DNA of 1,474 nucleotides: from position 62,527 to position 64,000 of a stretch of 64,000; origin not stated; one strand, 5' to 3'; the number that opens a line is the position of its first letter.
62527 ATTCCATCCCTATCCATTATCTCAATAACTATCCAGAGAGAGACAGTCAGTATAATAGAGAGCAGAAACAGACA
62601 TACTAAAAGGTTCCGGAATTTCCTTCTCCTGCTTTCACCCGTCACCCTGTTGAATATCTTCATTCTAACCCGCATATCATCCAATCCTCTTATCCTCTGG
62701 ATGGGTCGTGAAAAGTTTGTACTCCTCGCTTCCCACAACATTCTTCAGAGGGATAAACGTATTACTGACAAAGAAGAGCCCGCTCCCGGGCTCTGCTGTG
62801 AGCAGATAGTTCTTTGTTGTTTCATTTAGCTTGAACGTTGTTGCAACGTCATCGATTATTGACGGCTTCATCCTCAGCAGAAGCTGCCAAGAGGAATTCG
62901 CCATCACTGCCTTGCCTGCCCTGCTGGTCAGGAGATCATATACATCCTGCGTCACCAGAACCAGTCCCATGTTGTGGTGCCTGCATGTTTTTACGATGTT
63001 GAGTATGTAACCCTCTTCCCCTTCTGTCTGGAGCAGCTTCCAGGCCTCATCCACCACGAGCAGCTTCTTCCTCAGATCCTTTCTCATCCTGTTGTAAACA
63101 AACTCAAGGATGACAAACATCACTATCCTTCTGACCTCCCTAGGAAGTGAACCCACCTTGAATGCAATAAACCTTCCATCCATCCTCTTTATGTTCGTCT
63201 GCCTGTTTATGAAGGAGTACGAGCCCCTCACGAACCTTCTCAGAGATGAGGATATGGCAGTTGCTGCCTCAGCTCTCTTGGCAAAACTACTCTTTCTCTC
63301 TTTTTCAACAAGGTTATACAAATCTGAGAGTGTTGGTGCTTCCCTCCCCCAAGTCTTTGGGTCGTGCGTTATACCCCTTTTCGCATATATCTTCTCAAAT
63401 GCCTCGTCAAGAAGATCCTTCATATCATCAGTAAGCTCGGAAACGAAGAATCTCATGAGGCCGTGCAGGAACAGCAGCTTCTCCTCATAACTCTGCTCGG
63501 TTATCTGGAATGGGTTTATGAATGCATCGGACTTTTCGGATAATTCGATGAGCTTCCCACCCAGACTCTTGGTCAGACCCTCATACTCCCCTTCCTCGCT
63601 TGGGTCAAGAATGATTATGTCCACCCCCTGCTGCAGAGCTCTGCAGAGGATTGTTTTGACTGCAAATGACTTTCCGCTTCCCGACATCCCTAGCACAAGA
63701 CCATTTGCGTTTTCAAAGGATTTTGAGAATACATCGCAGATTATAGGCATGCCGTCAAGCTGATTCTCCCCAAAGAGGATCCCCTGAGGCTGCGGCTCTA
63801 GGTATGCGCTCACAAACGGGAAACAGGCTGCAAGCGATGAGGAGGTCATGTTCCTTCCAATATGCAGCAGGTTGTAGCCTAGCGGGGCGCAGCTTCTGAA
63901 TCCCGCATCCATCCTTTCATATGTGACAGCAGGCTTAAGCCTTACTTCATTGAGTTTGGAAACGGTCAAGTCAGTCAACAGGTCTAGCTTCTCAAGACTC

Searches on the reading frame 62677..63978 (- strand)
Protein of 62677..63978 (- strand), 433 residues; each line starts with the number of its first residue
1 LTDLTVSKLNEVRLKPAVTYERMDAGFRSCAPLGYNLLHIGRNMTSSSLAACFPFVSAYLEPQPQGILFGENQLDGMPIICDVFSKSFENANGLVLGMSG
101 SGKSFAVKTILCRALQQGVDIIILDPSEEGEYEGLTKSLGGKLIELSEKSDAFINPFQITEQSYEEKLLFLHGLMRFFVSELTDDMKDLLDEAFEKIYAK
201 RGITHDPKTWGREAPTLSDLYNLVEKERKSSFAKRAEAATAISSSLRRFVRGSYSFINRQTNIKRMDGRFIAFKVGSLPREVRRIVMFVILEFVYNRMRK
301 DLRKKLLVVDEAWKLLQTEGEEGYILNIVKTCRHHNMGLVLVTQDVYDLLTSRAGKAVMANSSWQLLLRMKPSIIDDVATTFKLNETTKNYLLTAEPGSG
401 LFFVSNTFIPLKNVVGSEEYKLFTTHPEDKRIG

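Call 75: search_protein_families(library=pfam, max_evalue=0.00001, proteins=[window:62677-63978:-])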
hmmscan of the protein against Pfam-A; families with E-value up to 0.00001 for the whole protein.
window:62677-63978:- (433 aa): 4 families
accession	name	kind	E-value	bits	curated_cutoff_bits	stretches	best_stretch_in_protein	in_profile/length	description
PF19044.6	P-loop_TraG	-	5.4e-30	104.8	25.8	1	73-394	7-344/413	TraG P-loop domain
PF01935.23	DUF87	-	1.7e-14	54.9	23.2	1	94-292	27-218/220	Helicase HerA, central domain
PF12846.13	AAA_10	-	4.3e-14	52.8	27.5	1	285-356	221-293/362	AAA-like domain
PF01580.24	FtsK_SpoIIIE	-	2.6e-07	30.8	24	1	66-136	19-91/221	FtsK/SpoIIIE family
